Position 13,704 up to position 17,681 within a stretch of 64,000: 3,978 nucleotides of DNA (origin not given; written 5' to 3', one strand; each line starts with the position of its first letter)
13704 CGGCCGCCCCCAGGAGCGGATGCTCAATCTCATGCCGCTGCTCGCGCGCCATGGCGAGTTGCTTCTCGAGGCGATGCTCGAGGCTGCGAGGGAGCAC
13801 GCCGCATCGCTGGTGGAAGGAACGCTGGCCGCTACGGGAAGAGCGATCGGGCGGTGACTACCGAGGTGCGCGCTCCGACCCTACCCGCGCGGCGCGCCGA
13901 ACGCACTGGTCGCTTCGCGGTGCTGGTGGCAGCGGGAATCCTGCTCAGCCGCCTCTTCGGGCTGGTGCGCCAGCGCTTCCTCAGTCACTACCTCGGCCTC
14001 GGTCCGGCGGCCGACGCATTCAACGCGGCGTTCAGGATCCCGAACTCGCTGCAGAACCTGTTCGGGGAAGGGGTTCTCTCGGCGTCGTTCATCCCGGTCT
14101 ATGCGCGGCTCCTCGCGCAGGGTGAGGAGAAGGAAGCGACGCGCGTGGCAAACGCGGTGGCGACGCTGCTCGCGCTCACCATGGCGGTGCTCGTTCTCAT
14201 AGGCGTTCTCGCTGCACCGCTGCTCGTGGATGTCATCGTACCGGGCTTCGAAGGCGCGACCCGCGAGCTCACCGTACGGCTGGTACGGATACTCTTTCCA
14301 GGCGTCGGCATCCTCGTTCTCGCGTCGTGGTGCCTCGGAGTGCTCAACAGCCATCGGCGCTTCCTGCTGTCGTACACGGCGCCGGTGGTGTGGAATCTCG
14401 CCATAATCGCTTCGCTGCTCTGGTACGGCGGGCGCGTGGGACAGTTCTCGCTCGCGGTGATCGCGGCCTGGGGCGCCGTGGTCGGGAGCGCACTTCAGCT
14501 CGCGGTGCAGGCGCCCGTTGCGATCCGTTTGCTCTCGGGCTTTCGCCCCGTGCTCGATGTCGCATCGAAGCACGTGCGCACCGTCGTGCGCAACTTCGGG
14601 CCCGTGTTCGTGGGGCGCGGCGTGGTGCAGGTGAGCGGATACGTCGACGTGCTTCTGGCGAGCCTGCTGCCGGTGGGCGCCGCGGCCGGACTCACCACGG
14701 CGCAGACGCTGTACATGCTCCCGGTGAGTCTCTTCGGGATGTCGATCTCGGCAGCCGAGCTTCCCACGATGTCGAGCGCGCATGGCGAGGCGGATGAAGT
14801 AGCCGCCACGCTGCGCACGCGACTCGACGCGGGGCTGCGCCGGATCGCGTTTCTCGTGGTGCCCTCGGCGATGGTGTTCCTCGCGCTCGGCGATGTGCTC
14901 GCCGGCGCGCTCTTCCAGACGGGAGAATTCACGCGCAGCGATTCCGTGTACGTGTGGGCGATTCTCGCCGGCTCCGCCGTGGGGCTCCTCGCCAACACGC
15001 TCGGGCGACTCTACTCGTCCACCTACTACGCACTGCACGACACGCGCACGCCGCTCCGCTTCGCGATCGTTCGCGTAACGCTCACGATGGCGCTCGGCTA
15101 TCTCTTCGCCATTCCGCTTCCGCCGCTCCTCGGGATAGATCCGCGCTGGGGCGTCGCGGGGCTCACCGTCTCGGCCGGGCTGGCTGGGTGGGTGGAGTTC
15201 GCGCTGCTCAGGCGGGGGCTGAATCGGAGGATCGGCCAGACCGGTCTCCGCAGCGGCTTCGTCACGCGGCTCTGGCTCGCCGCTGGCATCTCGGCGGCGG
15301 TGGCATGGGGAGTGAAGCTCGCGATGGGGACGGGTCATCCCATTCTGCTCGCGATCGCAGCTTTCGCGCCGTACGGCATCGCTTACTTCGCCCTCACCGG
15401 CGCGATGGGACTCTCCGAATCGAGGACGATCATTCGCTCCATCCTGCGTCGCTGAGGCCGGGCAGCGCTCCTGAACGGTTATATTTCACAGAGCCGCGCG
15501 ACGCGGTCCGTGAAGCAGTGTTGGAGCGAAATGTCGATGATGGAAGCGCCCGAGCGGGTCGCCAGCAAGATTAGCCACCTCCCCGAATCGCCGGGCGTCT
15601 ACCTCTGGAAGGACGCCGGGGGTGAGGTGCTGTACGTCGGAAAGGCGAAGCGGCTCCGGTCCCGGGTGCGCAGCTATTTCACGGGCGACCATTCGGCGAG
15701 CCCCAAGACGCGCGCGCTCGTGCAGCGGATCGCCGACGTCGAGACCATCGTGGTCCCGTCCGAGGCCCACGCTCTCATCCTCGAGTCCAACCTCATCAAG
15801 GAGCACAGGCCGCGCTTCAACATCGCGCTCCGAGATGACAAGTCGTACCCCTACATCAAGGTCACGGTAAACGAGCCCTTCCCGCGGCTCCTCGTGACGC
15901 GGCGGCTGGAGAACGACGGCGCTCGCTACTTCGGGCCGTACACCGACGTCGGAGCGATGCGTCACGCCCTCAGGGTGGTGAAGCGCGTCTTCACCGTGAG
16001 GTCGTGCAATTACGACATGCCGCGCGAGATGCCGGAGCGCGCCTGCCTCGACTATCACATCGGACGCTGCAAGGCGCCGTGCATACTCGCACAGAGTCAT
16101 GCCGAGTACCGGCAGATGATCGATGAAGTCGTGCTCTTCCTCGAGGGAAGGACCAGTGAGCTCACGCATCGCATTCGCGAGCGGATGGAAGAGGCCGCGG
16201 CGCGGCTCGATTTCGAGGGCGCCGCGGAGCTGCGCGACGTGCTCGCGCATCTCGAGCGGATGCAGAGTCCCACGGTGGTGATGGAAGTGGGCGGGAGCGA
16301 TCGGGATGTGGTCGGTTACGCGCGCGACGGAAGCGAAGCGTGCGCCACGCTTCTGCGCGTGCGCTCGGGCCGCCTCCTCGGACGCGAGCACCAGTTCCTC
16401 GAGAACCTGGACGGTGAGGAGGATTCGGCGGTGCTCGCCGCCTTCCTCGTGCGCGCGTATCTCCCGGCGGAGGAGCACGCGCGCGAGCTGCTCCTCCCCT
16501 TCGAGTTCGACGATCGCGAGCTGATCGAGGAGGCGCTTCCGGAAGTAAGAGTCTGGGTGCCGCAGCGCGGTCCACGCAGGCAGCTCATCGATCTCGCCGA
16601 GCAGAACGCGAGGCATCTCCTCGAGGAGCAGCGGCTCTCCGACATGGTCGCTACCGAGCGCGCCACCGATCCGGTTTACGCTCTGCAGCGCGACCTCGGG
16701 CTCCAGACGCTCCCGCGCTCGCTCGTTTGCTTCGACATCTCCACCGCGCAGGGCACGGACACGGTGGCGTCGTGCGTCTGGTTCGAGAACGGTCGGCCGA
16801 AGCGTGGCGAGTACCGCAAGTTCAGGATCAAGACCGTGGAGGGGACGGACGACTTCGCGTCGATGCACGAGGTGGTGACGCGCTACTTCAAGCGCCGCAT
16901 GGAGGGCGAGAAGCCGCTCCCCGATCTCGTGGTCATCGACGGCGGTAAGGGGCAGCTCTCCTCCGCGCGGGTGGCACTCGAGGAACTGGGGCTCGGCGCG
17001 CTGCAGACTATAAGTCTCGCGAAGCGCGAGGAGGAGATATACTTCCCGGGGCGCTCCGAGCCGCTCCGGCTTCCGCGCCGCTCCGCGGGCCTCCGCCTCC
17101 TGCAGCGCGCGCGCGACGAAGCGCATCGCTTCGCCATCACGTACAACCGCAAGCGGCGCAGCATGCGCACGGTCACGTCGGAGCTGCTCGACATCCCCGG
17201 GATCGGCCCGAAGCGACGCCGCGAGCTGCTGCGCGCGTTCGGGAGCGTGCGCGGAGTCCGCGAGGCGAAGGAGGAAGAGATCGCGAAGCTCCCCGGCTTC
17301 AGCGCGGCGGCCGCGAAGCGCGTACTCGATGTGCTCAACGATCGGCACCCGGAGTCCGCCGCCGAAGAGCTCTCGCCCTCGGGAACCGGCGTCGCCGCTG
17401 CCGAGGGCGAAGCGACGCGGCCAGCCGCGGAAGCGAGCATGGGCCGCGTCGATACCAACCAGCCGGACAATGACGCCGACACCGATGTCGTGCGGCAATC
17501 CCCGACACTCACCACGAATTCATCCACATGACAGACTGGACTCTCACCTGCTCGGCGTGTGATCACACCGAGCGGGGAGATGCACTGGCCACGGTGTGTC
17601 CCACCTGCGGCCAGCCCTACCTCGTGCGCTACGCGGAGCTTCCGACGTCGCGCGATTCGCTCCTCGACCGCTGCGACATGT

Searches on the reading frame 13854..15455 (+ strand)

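Call 9: search_protein_families(library=pfam, proteins=[window:13854-15455:+], max_evalue=0.01)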
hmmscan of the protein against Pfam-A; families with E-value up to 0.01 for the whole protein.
window:13854-15455:+ (533 aa): 3 families
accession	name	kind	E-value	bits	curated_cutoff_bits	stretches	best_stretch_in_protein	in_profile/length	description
PF03023.19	MurJ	-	8.9e-93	311.8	27.4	1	44-497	2-443/451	Lipid II flippase MurJ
PF01943.22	Polysacc_synt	-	7.6e-07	29.3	28.2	1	99-309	78-273/274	Polysaccharide biosynthesis protein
PF01554.23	MatE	-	1.4e-05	25.2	24.9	1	250-417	1-161/161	MatE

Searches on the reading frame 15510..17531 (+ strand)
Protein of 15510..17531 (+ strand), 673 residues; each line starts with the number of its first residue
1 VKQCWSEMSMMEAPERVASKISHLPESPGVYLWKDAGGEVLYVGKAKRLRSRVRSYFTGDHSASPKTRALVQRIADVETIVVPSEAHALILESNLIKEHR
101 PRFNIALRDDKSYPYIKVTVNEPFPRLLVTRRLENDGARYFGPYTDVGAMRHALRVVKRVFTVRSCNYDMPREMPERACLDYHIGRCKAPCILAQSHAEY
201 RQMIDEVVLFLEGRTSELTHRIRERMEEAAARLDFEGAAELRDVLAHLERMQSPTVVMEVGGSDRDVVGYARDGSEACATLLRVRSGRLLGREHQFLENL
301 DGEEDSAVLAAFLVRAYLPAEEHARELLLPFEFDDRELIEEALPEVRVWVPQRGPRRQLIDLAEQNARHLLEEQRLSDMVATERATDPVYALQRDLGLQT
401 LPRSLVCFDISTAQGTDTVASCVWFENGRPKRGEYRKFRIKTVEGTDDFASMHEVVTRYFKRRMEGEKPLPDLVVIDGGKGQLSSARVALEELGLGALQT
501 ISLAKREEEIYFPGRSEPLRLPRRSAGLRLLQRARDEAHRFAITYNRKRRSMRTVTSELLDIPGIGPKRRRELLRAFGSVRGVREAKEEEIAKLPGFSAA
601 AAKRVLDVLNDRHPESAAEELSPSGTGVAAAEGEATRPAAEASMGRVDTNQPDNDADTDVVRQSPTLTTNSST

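Call 9: search_protein_families(library=pfam, proteins=[window:15510-17531:+], max_evalue=0.01)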
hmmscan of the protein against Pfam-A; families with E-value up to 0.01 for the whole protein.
window:15510-17531:+ (673 aa): 8 families
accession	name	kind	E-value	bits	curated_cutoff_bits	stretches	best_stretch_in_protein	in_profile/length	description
PF08459.17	UvrC_RNaseH_dom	-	4.8e-54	183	22.3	1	394-543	2-159/159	UvrC RNAse H endonuclease domain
PF22920.2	UvrC_RNaseH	-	1.2e-30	106.3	24.3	1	264-373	1-115/116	UvrC Ribonuclease H-like domain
PF14520.12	HHH_5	-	1.3e-12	48.5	27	1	557-611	2-57/57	Helix-hairpin-helix domain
PF02151.25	UVR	-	2e-08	34.2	21.5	1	217-250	2-35/36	UvrB/uvrC motif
PF01541.30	GIY-YIG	-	6.3e-08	33.2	22.6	1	28-102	2-76/78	GIY-YIG catalytic domain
PF00633.29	HHH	-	4.6e-06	26.7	24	0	557-574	11-28/30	Helix-hairpin-helix motif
PF12826.13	HHH_2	-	0.00047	20.7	27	1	560-612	6-58/64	Helix-hairpin-helix motif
PF24348.1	DUF7508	-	0.0028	18.2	26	1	19-59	13-52/79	Domain of unknown function (DUF7508)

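Call 13: find_encoding_contigs(protein=window:15510-17531:+, flank=2000, max_places=6)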
Protein window:15510-17531:+ (673 aa): no gene with exactly this product is on record in the collection.

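Call 56: search_protein_families(library=pfam, proteins=[L164:6081-6419:-, L164:13259-13879:-, L164:13930-14490:-, L164:4762-6084:+], max_evalue=0.01)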
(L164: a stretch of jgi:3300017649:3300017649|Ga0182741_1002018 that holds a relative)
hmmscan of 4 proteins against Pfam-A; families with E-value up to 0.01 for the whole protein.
L164:6081-6419:- (112 aa): 0 families

L164:13259-13879:- (206 aa): 0 families

L164:13930-14490:- (186 aa): 3 families
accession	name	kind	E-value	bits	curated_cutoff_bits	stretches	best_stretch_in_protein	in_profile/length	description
PF08772.16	Zn_ribbon_NOB1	-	0.0042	17.6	24.9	0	4-50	9-56/72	Nin one binding (NOB1) Zn-ribbon like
PF13240.11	Zn_Ribbon_1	-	0.0055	16.9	25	1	6-27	2-23/23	zinc-ribbon domain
PF12773.13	DZR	-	0.0068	17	27.3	0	6-24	27-45/45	Double zinc ribbon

L164:4762-6084:+ (440 aa): 1 family
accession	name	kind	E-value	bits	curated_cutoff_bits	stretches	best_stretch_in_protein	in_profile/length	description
PF00589.27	Phage_integrase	-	1.3e-06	28.7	27.1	1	245-402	35-170/172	Phage integrase family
